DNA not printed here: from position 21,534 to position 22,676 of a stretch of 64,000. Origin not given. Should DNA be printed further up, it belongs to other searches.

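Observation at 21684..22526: H-cluster-domain-only [FeFe]-hydrogenase-like protein lacking the proton-relay cysteine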

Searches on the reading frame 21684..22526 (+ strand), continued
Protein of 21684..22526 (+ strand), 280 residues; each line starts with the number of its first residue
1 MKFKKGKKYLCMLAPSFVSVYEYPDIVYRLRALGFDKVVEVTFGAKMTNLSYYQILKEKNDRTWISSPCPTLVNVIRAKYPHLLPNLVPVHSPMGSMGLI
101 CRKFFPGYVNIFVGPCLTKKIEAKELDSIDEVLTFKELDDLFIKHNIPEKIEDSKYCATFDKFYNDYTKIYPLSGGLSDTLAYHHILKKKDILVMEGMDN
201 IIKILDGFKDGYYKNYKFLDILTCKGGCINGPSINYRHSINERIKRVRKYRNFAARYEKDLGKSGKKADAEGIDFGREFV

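Call 30: search_protein_representatives(protein=window:21684-22526:+)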
Query: 280 residues. Proteins with E-value up to 0.001 (for the whole library): 2353; up to 1e-10: 1186; up to 1e-30: 54. The best 150 are listed.
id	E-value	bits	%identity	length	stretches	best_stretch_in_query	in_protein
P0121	1.9e-95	335.7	56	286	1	5-279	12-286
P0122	3.2e-63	230.0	44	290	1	4-279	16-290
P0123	7.3e-63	228.8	46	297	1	9-259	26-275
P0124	6.3e-61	222.5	46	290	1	4-278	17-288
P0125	3.8e-60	219.9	43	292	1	5-277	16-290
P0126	1.2e-59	218.3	44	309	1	3-276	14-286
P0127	1.5e-59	218.0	44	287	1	4-279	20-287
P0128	1.6e-59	217.9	42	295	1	7-278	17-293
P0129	4.0e-59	216.5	42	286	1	5-279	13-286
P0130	1.2e-55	205.1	43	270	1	8-252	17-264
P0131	3.3e-53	197.1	53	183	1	94-279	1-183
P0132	6.4e-52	192.9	35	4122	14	193-233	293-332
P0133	1.6e-49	185.0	40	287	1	6-260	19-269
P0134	2.1e-47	178.1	39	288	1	6-279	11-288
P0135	2.6e-47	177.8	42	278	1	8-279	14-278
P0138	2.3e-45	171.4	36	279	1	5-250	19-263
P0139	3.3e-44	167.6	45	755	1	3-251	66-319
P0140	8.1e-43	163.0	40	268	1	3-248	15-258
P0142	1.3e-40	155.8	36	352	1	5-255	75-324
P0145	1.1e-36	142.9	36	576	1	5-279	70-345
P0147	5.5e-36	140.6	39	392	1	4-246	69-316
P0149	7.2e-35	136.9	35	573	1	4-252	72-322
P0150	8.1e-35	136.8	36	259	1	5-250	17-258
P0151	2.1e-34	135.4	39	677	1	9-250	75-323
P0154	8.6e-34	133.4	34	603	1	5-278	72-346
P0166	2.5e-32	128.6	41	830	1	7-234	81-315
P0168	1.4e-31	126.2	36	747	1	9-279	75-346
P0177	1.8e-30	122.5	38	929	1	7-250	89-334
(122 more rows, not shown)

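Call 36: find_related_loci(query=A2, collection=genome_contigs, flank=10000)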
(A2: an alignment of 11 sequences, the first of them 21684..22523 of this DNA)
Query A2 (280 aa) in genome_contigs; peptide patterns used: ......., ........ (x = any residue, [..] = any of these).
398 stretches matched a pattern; 169 encode a relative of the query (tblastn E <= 1e-3); the best 80 are kept; 80 distinct loci.
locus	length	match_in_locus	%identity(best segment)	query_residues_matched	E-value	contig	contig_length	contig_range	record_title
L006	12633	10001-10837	84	1-279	4e-163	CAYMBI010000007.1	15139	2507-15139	MAG TPA_asm: uncultured Candidatus Saccharibacteria bacterium isolate SRP093185_co1_143 genome assembly, contig: NODE_26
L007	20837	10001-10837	84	1-279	1e-162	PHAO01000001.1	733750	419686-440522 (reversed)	MAG: Candidatus Dojkabacteria bacterium HGW-Dojkabacteria-1 bjp_ig2158_scaffold_0, whole genome shotgun sequence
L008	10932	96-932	84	1-279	4e-162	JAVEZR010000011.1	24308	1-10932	MAG: Candidatus Dojkabacteria bacterium isolate BF4_70 NODE_6138_length_24308_cov_34.481246_Biofilm4, whole genome shotg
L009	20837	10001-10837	83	1-279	2e-160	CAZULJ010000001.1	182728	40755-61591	MAG TPA_asm: uncultured Candidatus Saccharibacteria bacterium isolate binchicken_co27_145 genome assembly, contig: NODE_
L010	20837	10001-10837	82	1-279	5e-160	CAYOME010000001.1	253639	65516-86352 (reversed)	MAG TPA_asm: uncultured Candidatus Saccharibacteria bacterium isolate SRP294416_co1_589 genome assembly, contig: NODE_10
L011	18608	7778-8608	81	1-277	1e-154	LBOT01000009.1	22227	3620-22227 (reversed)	MAG: candidate division WS6 bacterium GW2011_GWE2_33_157 UR32_C0009, whole genome shotgun sequence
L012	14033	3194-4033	79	1-280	1e-151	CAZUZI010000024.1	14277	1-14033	MAG TPA_asm: uncultured Candidatus Saccharibacteria bacterium isolate binchicken_co117_311 genome assembly, contig: NODE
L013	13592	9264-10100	77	1-279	2e-149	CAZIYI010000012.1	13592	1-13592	MAG TPA_asm: uncultured Candidatus Saccharibacteria bacterium isolate binchicken_co39_587 genome assembly, contig: NODE_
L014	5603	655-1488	76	1-278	3e-148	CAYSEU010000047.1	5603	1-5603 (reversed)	MAG TPA_asm: uncultured Candidatus Saccharibacteria bacterium isolate binchicken_co220_104 genome assembly, contig: NODE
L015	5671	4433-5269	74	1-279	4e-146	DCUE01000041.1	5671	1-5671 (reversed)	MAG TPA_asm: Candidatus Dojkabacteria bacterium UBA2222 UBA2222_contig_255711, whole genome shotgun sequence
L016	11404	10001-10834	74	1-278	3e-145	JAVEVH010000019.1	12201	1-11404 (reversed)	MAG: Candidatus Dojkabacteria bacterium isolate BF4_117 NODE_16677_length_12201_cov_5.935233_Biofilm4, whole genome shot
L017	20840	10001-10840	74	1-279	2e-145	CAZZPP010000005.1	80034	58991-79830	MAG TPA_asm: uncultured Candidatus Saccharibacteria bacterium isolate binchicken_co22_222 genome assembly, contig: NODE_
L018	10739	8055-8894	73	1-279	9e-145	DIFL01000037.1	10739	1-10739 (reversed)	MAG TPA_asm: Candidatus Dojkabacteria bacterium UBA5749 UBA5749_contig_3053, whole genome shotgun sequence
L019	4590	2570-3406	75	1-279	2e-146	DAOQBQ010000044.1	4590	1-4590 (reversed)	MAG TPA_asm: Candidatus Dojkabacteria bacterium isolate AMR_MDS_1232 NODE_19917_length_4590_cov_5.551047, whole genome s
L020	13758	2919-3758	73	1-279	2e-143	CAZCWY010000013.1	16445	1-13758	MAG TPA_asm: uncultured Candidatus Saccharibacteria bacterium isolate SRP294416_co1_378 genome assembly, contig: NODE_71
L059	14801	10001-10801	59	10-279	2e-106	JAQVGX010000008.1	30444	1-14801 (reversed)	MAG: Candidatus Dojkabacteria bacterium isolate STE_192 NODE_2991_length_30444_cov_3.404723_Sandtown_E, whole genome sho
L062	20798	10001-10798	56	10-278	1e-101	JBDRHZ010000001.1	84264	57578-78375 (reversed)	MAG: Patescibacteria group bacterium isolate MEGAHIT-group-1.556 k141_5311846, whole genome shotgun sequence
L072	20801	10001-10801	44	1-276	5e-66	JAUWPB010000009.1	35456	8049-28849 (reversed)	MAG: Nanoarchaeota archaeon isolate CSMAG_2465 CSMAG_2465_k141_1025421_length_35456_cov_47.9222, whole genome shotgun se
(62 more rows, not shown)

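Call 47: search_protein_families(library=pfam, proteins=[P0139, P0145, P0149, P0151, P0154, P0166, P0168, P0177, P0147, P0142], max_evalue=0.0001)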
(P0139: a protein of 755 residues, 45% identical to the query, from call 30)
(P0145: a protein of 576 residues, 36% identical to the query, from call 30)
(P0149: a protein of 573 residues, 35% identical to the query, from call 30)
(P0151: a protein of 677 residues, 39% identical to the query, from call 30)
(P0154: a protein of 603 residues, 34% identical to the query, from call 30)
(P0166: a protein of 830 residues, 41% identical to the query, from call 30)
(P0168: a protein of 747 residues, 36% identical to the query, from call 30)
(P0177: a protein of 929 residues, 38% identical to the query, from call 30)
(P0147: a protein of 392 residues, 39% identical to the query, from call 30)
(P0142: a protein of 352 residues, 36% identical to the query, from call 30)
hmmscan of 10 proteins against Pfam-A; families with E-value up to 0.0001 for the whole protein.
P0139 (755 aa): 12 families
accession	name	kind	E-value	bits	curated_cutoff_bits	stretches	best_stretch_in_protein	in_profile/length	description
PF00158.32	Sigma54_activat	-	2.6e-72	242.4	20.2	1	437-602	2-167/168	Sigma-54 interaction domain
PF02906.19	Fe_hyd_lg_C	-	5e-47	161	22.1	1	71-300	2-245/245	Iron only hydrogenase large subunit, C-terminal domain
PF25601.1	AAA_lid_14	-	1.9e-23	82.5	27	1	608-688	1-81/87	AAA+ ATPase lid domain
PF14532.12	Sigma54_activ_2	-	2.3e-22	80.2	25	1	437-607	1-138/138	Sigma-54 interaction domain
PF04060.18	FeS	-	2.3e-09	37.3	23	1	373-403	3-33/33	Putative Fe-S cluster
PF07728.20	AAA_5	-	6.3e-08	33.2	22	1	460-579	2-124/139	AAA domain (dynein-related subfamily)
PF07724.20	AAA_2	-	1e-07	32.6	27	1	459-588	5-135/166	AAA domain (Cdc48 subfamily)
PF13237.11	Fer4_10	-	2.3e-07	31.1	25.5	1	6-49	5-52/53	4Fe-4S dicluster domain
PF02954.25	HTH_8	-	9.3e-07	28.9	22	1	708-744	5-41/42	Bacterial regulatory protein, Fis family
PF00004.35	AAA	-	6.4e-06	27.1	21.2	1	460-583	1-114/131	ATPase family associated with various cellular activities (AAA)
PF12838.12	Fer4_7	-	1.5e-05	25.8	27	1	10-53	2-52/52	4Fe-4S dicluster domain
PF13187.11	Fer4_9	-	2.8e-05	24.5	27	1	10-52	2-50/52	4Fe-4S dicluster domain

P0145 (576 aa): 10 families
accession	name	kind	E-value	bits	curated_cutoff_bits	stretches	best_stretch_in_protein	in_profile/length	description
PF02906.19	Fe_hyd_lg_C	-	1.8e-50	172.3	22.1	1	72-297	1-245/245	Iron only hydrogenase large subunit, C-terminal domain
PF00990.26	GGDEF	-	6.6e-47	159.7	23.8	1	415-570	1-158/161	Diguanylate cyclase, GGDEF domain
PF04060.18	FeS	-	3e-10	40.1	23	1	376-405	4-33/33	Putative Fe-S cluster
PF13237.11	Fer4_10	-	1.1e-06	28.9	25.5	1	8-50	6-52/53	4Fe-4S dicluster domain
PF12838.12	Fer4_7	-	6.8e-06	26.9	27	1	10-53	1-51/52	4Fe-4S dicluster domain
PF13187.11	Fer4_9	-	1.2e-05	25.7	27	1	10-54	1-51/52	4Fe-4S dicluster domain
PF22335.1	Cas10-Cmr2_palm2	-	1.9e-05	25.2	27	1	490-574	55-131/133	Cas10/Cmr2, second palm domain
PF00037.32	Fer4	-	3.6e-05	23.8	21.1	0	34-52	2-20/24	4Fe-4S binding domain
PF12837.12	Fer4_6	-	4.3e-05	23.7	25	0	8-26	6-24/24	4Fe-4S binding domain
PF12797.12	Fer4_2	-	6.1e-05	23.2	24.5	0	36-51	6-21/22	4Fe-4S binding domain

P0149 (573 aa): 10 families
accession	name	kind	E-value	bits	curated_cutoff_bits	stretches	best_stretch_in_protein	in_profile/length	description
PF02906.19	Fe_hyd_lg_C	-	3.4e-45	155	22.1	1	75-301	1-245/245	Iron only hydrogenase large subunit, C-terminal domain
PF00037.32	Fer4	-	4.2e-09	36.3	21.1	1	37-57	2-22/24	4Fe-4S binding domain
PF04060.18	FeS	-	5.5e-08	32.8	23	1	373-401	4-32/33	Putative Fe-S cluster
PF13237.11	Fer4_10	-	9.9e-08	32.2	25.5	1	8-54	3-53/53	4Fe-4S dicluster domain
PF12838.12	Fer4_7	-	1e-06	29.5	27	1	14-57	2-52/52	4Fe-4S dicluster domain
PF13187.11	Fer4_9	-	5.8e-06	26.7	27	1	13-56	1-50/52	4Fe-4S dicluster domain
PF14697.11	Fer4_21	-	9.2e-06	26.1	35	1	10-56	4-55/59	4Fe-4S dicluster domain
PF13484.11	Fer4_16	-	2.3e-05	25.5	30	0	43-71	2-30/66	4Fe-4S double cluster binding domain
PF25160.1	LdpA_Fe-S-bd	-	4e-05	23.8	27.6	1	16-57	4-42/49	LdpA Fe-S cluster-binding domain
PF12837.12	Fer4_6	-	6.3e-05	23.2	25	0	38-57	4-23/24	4Fe-4S binding domain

P0151 (677 aa): 11 families
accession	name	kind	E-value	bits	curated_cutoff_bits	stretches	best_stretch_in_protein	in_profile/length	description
PF02906.19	Fe_hyd_lg_C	-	3.9e-48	164.7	22.1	1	74-305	2-245/245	Iron only hydrogenase large subunit, C-terminal domain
PF02518.31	HATPase_c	-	7.2e-23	81.6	26.4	1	556-662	2-109/111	Histidine kinase-, DNA gyrase B-, and HSP90-like ATPase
PF00512.31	HisKA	-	1.3e-11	44.8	26.9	1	449-510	3-63/66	His Kinase A (phospho-acceptor) domain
PF04060.18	FeS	-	1.6e-09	37.7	23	1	383-412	4-33/33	Putative Fe-S cluster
PF13237.11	Fer4_10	-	1.3e-07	31.8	25.5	1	7-50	5-52/53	4Fe-4S dicluster domain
PF13187.11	Fer4_9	-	4e-06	27.2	27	1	10-54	1-51/52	4Fe-4S dicluster domain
PF25160.1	LdpA_Fe-S-bd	-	4.8e-06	26.7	27.6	1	16-52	8-40/49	LdpA Fe-S cluster-binding domain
PF00037.32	Fer4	-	1.1e-05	25.5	21.1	0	7-27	4-24/24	4Fe-4S binding domain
PF12838.12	Fer4_7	-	1.2e-05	26.1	27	1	10-54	1-52/52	4Fe-4S dicluster domain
PF14697.11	Fer4_21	-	2.4e-05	24.8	35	1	8-50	5-51/59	4Fe-4S dicluster domain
PF12837.12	Fer4_6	-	3e-05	24.2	25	0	34-51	3-20/24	4Fe-4S binding domain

P0154 (603 aa): 10 families
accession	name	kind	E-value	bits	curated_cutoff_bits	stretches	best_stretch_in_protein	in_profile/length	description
PF02906.19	Fe_hyd_lg_C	-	2.9e-53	181.5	22.1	1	75-301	2-245/245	Iron only hydrogenase large subunit, C-terminal domain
PF00990.26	GGDEF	-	6.3e-45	153.3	23.8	1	425-584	2-161/161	Diguanylate cyclase, GGDEF domain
PF04060.18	FeS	-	2.3e-08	34.1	23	1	378-407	4-33/33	Putative Fe-S cluster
PF13237.11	Fer4_10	-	6.1e-08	32.9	25.5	1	10-52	6-52/53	4Fe-4S dicluster domain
PF13187.11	Fer4_9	-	2.4e-06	27.9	27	1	12-55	1-50/52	4Fe-4S dicluster domain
PF12838.12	Fer4_7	-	3.8e-06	27.7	27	1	12-54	1-50/52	4Fe-4S dicluster domain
PF12837.12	Fer4_6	-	4.5e-06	26.8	25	0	36-53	3-20/24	4Fe-4S binding domain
PF25160.1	LdpA_Fe-S-bd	-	5.9e-06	26.4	27.6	1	13-54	5-40/49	LdpA Fe-S cluster-binding domain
PF00037.32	Fer4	-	3.3e-05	24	21.1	0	9-29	4-24/24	4Fe-4S binding domain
PF14697.11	Fer4_21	-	8.9e-05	23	35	0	35-63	1-30/59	4Fe-4S dicluster domain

P0166 (830 aa): 13 families
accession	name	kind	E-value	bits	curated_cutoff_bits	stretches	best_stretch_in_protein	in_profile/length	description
PF02906.19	Fe_hyd_lg_C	-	1.5e-55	189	22.1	1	81-313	1-245/245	Iron only hydrogenase large subunit, C-terminal domain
PF02518.31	HATPase_c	-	1.1e-22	81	26.4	1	757-828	36-109/111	Histidine kinase-, DNA gyrase B-, and HSP90-like ATPase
PF00512.31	HisKA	-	1e-14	54.8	26.9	1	565-626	2-62/66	His Kinase A (phospho-acceptor) domain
PF00989.32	PAS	-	1.9e-09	38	22.6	1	437-546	4-113/113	PAS fold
PF08448.16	PAS_4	-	2.8e-09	37.6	23.1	1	440-551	1-110/110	PAS fold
PF04060.18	FeS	-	5.1e-08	33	23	1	387-416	4-33/33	Putative Fe-S cluster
PF13237.11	Fer4_10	-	2.9e-07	30.7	25.5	1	8-50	6-52/53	4Fe-4S dicluster domain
PF00037.32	Fer4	-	6.9e-06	26.1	21.1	0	34-54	2-22/24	4Fe-4S binding domain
PF13426.13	PAS_9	-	7.4e-06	26.6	27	1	445-548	2-103/103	PAS domain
PF13596.12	PAS_10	-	8.5e-06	26.8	22.1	1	438-547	3-106/106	PAS domain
PF13187.11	Fer4_9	-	1.6e-05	25.3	27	1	10-54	1-51/52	4Fe-4S dicluster domain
PF12838.12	Fer4_7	-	5.9e-05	23.9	27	1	10-54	1-52/52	4Fe-4S dicluster domain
PF12837.12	Fer4_6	-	7.3e-05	23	25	0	34-51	3-20/24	4Fe-4S binding domain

P0168 (747 aa): 14 families
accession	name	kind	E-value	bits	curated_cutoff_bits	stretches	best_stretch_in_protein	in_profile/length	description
PF00158.32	Sigma54_activat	-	4.9e-73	244.8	20.2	1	437-603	2-167/168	Sigma-54 interaction domain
PF02906.19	Fe_hyd_lg_C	-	6e-51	173.9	22.1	1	74-296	2-245/245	Iron only hydrogenase large subunit, C-terminal domain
PF25601.1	AAA_lid_14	-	1.7e-21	76.3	27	1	609-686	1-78/87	AAA+ ATPase lid domain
PF14532.12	Sigma54_activ_2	-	2.5e-19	70.3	25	1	438-608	2-138/138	Sigma-54 interaction domain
PF02954.25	HTH_8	-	2.6e-15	56.3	22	1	706-745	3-42/42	Bacterial regulatory protein, Fis family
PF04060.18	FeS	-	2.7e-09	37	23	1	377-406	4-33/33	Putative Fe-S cluster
PF00004.35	AAA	-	3.4e-08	34.4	21.2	1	460-579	1-110/131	ATPase family associated with various cellular activities (AAA)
PF07724.20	AAA_2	-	1.3e-07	32.3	27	1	457-589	3-135/166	AAA domain (Cdc48 subfamily)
PF01078.27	Mg_chelatase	-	9.7e-07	28.8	20.3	0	512-579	89-158/207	Magnesium chelatase, subunit ChlI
PF13237.11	Fer4_10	-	6.5e-06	26.4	25.5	1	6-51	3-52/53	4Fe-4S dicluster domain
PF13187.11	Fer4_9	-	1.1e-05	25.8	27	1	11-54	1-50/52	4Fe-4S dicluster domain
PF25160.1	LdpA_Fe-S-bd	-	1.1e-05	25.5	27.6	1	17-61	8-48/49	LdpA Fe-S cluster-binding domain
PF07728.20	AAA_5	-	2.1e-05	25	22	1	460-581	2-125/139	AAA domain (dynein-related subfamily)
PF12838.12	Fer4_7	-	4.4e-05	24.3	27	1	11-55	1-52/52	4Fe-4S dicluster domain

P0177 (929 aa): 9 families
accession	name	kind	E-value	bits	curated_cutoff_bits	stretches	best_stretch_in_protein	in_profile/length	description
PF02906.19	Fe_hyd_lg_C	-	3e-46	158.5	22.1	1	90-316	2-245/245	Iron only hydrogenase large subunit, C-terminal domain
PF02518.31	HATPase_c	-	3.8e-24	85.7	26.4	1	804-912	2-110/111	Histidine kinase-, DNA gyrase B-, and HSP90-like ATPase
PF00512.31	HisKA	-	5e-09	36.5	26.9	1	690-759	3-64/66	His Kinase A (phospho-acceptor) domain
PF04060.18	FeS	-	1.1e-07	31.9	23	1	389-418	4-33/33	Putative Fe-S cluster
PF13237.11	Fer4_10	-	1.3e-06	28.6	25.5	1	12-53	7-52/53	4Fe-4S dicluster domain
PF13187.11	Fer4_9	-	1.1e-05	25.8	27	1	13-56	1-50/52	4Fe-4S dicluster domain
PF12838.12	Fer4_7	-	2e-05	25.4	27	1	13-57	1-52/52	4Fe-4S dicluster domain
PF25160.1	LdpA_Fe-S-bd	-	7.8e-05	22.8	27.6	1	19-54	8-39/49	LdpA Fe-S cluster-binding domain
PF14697.11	Fer4_21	-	8.1e-05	23.1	35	1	13-53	7-51/59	4Fe-4S dicluster domain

P0147 (392 aa): 8 families
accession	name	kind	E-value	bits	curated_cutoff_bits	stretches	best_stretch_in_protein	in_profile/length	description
PF02906.19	Fe_hyd_lg_C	-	9.2e-53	179.8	22.1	1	72-302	1-245/245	Iron only hydrogenase large subunit, C-terminal domain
PF13237.11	Fer4_10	-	1.3e-07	31.9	25.5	1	7-50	5-52/53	4Fe-4S dicluster domain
PF13187.11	Fer4_9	-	1.2e-06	28.9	27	1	10-53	1-50/52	4Fe-4S dicluster domain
PF12837.12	Fer4_6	-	1.5e-06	28.3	25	0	8-26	6-24/24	4Fe-4S binding domain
PF00037.32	Fer4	-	6.3e-06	26.2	21.1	0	7-27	4-24/24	4Fe-4S binding domain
PF25160.1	LdpA_Fe-S-bd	-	1.2e-05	25.5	27.6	1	16-51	8-39/49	LdpA Fe-S cluster-binding domain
PF14697.11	Fer4_21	-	1.6e-05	25.4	35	1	8-50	5-51/59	4Fe-4S dicluster domain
PF12838.12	Fer4_7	-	4.5e-05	24.3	27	1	10-52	1-50/52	4Fe-4S dicluster domain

P0142 (352 aa): 11 families
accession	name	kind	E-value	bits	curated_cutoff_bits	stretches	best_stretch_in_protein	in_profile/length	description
PF02906.19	Fe_hyd_lg_C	-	3.2e-30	106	22.1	1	77-301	2-245/245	Iron only hydrogenase large subunit, C-terminal domain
PF00037.32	Fer4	-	4.2e-15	55.3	21.1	2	38-60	2-24/24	4Fe-4S binding domain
PF12837.12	Fer4_6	-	8.1e-14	51.2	25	2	37-59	2-24/24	4Fe-4S binding domain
PF12838.12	Fer4_7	-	3.3e-12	47.1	27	1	14-58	1-52/52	4Fe-4S dicluster domain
PF13484.11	Fer4_16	-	9.2e-12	46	30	1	43-69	1-27/66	4Fe-4S double cluster binding domain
PF13237.11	Fer4_10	-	2.3e-11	43.9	25.5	1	9-55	3-53/53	4Fe-4S dicluster domain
PF14697.11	Fer4_21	-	2.4e-10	40.8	35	2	7-32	33-59/59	4Fe-4S dicluster domain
PF12797.12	Fer4_2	-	2.9e-10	39.9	24.5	0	37-56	3-22/22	4Fe-4S binding domain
PF13187.11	Fer4_9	-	5.5e-09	36.4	27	1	15-59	2-52/52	4Fe-4S dicluster domain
PF25160.1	LdpA_Fe-S-bd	-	2.8e-06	27.4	27.6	1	19-60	7-44/49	LdpA Fe-S cluster-binding domain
PF17179.9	Fer4_22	-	6.7e-06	27.3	27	0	43-64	1-22/95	4Fe-4S dicluster domain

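Call 51: list_cluster_members(proteins=[P0121, P0122, P0123, P0125, P0128, P0129, P0134, P0140, P0150, P0138])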
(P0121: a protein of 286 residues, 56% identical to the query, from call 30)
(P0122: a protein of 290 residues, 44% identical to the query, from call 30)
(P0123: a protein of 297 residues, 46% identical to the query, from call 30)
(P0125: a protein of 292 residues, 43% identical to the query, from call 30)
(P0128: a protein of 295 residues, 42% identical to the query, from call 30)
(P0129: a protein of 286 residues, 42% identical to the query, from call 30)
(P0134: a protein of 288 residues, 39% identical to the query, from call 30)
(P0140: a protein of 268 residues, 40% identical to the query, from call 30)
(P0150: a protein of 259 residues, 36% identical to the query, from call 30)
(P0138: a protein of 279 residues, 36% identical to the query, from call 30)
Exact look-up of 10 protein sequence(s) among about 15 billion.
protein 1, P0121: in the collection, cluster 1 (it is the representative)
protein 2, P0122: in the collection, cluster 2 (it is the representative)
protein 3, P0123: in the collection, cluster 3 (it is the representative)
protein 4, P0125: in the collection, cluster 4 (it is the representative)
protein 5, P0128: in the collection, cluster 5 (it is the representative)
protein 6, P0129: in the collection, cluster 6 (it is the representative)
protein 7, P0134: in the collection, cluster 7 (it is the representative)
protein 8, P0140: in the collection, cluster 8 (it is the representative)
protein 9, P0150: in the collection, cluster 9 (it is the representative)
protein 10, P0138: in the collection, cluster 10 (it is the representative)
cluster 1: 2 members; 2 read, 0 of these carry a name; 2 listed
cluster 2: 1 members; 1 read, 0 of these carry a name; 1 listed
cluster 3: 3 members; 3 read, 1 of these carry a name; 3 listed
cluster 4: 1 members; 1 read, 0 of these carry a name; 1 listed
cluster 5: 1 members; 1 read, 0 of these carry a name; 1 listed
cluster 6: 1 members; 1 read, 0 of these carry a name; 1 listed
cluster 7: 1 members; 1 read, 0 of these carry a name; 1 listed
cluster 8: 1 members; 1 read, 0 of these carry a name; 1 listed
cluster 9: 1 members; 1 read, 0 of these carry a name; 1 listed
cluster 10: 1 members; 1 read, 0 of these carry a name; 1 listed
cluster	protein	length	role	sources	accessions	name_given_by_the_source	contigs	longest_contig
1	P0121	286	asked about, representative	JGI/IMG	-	-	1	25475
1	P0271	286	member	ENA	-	-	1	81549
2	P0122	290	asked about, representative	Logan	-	-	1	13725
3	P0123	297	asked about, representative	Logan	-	-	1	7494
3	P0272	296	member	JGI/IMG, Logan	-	iron only hydrogenase large subunit-like protein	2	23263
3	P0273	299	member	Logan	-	-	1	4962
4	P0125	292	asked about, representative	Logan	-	-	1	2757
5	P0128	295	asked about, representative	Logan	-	-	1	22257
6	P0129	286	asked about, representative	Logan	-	-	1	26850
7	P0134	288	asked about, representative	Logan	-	-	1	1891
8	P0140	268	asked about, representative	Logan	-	-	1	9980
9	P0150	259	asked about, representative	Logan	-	-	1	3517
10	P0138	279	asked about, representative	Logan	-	-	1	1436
